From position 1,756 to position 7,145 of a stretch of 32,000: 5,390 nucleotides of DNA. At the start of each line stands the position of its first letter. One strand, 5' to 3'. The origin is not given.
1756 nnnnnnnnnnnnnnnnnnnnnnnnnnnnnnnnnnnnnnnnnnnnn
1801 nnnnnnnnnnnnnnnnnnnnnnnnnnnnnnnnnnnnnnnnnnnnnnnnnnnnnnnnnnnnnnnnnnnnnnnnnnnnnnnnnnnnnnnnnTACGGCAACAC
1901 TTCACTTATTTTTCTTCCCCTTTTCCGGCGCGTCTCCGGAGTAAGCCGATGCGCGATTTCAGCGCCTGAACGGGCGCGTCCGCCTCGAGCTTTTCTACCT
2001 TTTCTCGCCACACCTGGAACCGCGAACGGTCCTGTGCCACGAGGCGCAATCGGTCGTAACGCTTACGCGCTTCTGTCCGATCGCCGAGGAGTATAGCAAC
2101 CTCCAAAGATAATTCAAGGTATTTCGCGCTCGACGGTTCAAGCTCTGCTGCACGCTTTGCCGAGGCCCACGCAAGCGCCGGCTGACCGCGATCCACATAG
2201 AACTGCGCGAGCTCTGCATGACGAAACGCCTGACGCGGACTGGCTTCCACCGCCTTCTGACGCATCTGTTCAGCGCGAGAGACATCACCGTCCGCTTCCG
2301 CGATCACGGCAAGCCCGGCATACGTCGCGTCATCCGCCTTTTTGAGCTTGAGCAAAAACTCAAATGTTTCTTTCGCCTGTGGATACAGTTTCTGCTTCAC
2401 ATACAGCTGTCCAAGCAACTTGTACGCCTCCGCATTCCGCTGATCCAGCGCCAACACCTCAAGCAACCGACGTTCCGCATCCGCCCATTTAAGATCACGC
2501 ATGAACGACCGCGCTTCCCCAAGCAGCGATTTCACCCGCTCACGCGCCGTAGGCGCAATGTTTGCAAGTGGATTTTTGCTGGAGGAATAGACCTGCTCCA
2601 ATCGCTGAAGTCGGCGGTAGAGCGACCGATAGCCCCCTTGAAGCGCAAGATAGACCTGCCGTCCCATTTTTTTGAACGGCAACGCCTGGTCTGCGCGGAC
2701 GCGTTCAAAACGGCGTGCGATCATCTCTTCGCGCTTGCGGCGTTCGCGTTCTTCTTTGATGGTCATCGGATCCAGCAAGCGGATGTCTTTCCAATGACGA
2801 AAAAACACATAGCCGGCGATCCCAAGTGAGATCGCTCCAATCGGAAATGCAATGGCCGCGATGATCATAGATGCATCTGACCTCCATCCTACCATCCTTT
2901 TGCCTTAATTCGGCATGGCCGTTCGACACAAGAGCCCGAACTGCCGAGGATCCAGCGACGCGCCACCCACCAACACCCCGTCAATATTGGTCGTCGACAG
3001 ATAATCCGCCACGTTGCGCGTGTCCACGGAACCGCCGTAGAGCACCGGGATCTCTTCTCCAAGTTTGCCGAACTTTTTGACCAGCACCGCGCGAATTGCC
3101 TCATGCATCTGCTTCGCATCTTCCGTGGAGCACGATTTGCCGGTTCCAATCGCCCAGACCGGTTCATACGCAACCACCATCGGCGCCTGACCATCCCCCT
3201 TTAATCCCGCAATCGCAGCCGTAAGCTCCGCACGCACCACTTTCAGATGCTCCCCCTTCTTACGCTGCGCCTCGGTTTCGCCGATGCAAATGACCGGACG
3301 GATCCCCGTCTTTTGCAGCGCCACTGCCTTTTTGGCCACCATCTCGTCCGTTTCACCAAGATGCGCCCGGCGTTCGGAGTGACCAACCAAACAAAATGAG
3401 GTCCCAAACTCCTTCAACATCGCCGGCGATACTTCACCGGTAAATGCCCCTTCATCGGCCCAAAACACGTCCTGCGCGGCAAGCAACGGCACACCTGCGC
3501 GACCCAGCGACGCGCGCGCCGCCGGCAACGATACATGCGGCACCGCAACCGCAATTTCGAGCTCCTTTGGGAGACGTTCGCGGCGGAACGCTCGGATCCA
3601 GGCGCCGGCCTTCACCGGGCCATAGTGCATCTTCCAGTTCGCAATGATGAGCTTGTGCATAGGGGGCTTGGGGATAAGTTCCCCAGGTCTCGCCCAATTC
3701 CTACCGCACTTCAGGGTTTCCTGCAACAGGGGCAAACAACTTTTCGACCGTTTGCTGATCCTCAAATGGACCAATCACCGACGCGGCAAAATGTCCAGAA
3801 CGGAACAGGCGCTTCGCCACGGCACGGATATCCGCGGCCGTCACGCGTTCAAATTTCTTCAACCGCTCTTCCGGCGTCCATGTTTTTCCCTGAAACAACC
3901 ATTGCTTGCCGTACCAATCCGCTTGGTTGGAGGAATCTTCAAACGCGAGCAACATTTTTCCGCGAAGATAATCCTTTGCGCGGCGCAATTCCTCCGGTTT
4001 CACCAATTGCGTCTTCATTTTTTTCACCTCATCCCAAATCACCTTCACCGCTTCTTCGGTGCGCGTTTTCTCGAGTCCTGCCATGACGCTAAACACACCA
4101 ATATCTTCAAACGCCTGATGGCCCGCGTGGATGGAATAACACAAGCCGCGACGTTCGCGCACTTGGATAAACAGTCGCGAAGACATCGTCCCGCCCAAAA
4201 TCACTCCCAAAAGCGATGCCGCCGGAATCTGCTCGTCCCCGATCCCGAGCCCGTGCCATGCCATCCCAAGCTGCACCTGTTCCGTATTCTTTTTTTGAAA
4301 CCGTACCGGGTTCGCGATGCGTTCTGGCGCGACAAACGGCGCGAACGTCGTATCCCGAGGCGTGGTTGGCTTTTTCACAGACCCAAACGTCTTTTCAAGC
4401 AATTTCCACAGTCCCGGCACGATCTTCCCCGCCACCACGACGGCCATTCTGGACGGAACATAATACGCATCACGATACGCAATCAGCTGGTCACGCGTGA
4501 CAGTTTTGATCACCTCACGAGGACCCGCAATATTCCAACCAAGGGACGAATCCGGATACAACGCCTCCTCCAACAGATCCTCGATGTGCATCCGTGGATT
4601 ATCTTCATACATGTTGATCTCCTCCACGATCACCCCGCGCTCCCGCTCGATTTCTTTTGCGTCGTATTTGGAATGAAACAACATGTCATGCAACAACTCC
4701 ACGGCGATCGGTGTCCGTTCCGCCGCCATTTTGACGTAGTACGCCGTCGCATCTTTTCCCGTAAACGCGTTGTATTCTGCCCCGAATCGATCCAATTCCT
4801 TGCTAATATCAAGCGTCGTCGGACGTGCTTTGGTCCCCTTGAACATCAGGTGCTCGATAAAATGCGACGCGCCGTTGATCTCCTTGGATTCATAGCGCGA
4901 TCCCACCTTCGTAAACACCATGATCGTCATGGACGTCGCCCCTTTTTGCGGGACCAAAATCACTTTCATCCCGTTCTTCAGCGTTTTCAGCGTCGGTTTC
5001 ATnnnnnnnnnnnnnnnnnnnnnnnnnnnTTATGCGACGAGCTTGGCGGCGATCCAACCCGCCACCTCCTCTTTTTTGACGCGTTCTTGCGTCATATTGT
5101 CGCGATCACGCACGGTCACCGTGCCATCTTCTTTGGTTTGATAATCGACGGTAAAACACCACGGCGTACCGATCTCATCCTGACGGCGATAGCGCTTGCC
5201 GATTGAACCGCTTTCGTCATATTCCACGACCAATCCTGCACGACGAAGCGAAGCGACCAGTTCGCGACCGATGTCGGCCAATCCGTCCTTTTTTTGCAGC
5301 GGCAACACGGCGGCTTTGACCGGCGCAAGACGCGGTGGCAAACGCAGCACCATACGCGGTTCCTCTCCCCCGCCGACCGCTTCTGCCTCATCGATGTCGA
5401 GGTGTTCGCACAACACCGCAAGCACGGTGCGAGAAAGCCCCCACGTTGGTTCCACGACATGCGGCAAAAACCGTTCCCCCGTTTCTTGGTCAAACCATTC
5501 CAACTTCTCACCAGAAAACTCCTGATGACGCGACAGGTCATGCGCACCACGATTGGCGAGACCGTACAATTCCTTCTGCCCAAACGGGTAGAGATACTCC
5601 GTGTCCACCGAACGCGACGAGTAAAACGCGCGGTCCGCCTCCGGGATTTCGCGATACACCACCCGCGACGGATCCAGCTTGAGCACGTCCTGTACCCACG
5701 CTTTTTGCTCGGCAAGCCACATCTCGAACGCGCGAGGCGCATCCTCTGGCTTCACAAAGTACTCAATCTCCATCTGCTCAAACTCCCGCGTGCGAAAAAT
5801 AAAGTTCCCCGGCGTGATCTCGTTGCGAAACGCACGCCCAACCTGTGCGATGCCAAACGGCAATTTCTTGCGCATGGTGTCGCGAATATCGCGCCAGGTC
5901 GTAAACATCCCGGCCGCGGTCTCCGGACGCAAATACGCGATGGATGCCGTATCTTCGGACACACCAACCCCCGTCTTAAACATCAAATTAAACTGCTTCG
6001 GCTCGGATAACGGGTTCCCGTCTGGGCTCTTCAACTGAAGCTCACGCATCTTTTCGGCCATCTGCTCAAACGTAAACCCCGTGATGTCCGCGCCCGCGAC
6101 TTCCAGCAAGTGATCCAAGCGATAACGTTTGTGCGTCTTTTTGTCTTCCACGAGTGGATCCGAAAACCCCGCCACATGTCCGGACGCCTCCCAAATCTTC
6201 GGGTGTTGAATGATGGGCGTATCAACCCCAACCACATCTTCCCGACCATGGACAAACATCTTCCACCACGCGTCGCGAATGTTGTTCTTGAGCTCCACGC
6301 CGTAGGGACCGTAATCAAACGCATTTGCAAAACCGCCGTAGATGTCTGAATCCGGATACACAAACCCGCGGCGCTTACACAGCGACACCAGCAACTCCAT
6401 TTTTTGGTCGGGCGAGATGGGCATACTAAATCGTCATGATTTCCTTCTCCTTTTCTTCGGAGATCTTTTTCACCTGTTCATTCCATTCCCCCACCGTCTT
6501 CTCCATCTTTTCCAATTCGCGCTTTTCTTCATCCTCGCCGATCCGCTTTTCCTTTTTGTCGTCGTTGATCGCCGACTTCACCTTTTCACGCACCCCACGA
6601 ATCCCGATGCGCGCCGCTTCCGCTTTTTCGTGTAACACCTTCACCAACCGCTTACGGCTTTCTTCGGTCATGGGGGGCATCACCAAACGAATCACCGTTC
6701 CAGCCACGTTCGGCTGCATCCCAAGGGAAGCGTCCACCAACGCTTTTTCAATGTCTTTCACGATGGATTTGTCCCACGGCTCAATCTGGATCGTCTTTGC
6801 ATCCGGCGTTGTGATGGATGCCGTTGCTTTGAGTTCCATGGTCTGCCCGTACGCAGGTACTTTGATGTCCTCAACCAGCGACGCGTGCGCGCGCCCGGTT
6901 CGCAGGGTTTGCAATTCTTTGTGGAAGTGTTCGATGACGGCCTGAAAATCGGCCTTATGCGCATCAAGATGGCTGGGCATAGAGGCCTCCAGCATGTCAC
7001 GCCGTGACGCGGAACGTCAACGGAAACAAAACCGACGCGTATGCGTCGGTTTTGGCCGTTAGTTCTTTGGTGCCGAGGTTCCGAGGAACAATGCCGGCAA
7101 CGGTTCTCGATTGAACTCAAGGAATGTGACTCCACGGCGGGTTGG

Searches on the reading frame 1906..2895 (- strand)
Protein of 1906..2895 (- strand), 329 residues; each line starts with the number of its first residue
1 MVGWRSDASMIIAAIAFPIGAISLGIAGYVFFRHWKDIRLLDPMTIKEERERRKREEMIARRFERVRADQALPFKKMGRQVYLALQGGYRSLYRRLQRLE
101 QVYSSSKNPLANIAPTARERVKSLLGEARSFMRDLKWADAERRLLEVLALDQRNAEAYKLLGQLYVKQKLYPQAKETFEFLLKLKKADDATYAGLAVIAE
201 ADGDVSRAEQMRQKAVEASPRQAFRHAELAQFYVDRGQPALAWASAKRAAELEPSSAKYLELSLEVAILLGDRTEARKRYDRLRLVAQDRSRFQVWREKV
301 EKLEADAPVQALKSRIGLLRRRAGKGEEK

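Call 15: search_protein_families(library=pfam, proteins=[window:1906-2895:-], max_evalue=0.001)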
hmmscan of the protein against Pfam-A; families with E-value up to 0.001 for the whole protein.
window:1906-2895:- (329 aa): 7 families
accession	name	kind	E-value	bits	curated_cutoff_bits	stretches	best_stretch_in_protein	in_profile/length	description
PF14559.12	TPR_19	-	8.3e-07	29.7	25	1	137-195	7-64/68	Tetratricopeptide repeat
PF13432.12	TPR_16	-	1.2e-06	29.3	32.7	1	125-174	1-50/65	Tetratricopeptide repeat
PF13431.12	TPR_17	-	5.7e-06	26.6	24.4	0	145-175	3-33/34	Tetratricopeptide repeat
PF23914.1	TPR_CcmH_CycH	-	1.9e-05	25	42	1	137-191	103-157/158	Cytochrome c-type biogenesis protein H TPR domain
PF13428.12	TPR_14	-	0.00013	22.7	23.5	0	227-262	5-40/44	Tetratricopeptide repeat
PF00515.34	TPR_1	-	0.00039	20.5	27.8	0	155-184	1-30/34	Tetratricopeptide repeat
PF13181.12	TPR_8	-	0.00058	20.3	25.7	0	155-186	1-32/34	Tetratricopeptide repeat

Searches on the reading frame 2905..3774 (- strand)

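Call 15: search_protein_families(library=pfam, proteins=[window:2905-3774:-], max_evalue=0.001)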
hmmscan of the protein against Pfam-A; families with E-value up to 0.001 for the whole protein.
window:2905-3774:- (289 aa): 1 family
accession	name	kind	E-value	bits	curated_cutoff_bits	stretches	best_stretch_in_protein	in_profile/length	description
PF00121.24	TIM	-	1.9e-81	273.6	20.1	1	41-284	1-243/245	Triosephosphate isomerase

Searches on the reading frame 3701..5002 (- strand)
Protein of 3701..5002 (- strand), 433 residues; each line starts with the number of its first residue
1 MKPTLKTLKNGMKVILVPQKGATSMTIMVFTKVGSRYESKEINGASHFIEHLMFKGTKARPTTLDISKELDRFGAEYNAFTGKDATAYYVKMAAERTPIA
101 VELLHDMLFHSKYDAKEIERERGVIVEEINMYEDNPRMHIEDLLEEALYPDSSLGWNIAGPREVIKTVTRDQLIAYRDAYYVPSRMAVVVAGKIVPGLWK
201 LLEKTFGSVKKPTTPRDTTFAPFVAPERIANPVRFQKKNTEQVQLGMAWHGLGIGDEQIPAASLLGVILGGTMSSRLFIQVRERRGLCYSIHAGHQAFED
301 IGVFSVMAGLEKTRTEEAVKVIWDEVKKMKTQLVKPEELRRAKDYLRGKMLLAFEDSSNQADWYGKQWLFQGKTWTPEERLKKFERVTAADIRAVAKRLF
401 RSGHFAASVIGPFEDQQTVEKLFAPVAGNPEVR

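Call 15: search_protein_families(library=pfam, proteins=[window:3701-5002:-], max_evalue=0.001)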
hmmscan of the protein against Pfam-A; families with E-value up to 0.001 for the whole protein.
window:3701-5002:- (433 aa): 2 families
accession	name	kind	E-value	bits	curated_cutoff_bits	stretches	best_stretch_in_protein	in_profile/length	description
PF05193.26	Peptidase_M16_C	-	6.2e-41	140.7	23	1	168-345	2-180/181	Peptidase M16 inactive domain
PF00675.25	Peptidase_M16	-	2.3e-36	125.3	22.3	1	14-161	2-148/149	Insulinase (Peptidase family M16)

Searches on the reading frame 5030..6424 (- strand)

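Call 15: search_protein_families(library=pfam, proteins=[window:5030-6424:-], max_evalue=0.001)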
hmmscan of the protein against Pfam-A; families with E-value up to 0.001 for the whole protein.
window:5030-6424:- (464 aa): 2 families
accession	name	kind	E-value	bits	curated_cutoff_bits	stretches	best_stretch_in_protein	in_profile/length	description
PF03129.25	HGTP_anticodon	-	2.3e-23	82.6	21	1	370-460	1-93/94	Anticodon binding domain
PF00587.30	tRNA-synt_2b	-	7.6e-11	42.8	29.3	1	163-339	11-177/179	tRNA synthetase class II core domain (G, H, P, S and T)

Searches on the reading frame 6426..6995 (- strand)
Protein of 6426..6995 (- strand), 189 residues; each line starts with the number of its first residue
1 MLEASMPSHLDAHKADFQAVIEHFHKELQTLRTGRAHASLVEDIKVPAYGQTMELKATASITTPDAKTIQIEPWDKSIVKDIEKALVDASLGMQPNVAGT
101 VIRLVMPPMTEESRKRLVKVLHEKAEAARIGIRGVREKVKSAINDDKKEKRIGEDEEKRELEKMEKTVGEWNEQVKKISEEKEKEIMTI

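Call 15: search_protein_families(library=pfam, proteins=[window:6426-6995:-], max_evalue=0.001)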
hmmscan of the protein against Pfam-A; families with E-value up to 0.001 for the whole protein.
window:6426-6995:- (189 aa): 1 family
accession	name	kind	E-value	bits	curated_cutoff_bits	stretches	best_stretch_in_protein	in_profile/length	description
PF01765.24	RRF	-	6.9e-52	176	29.7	1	24-187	1-164/164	Ribosome recycling factor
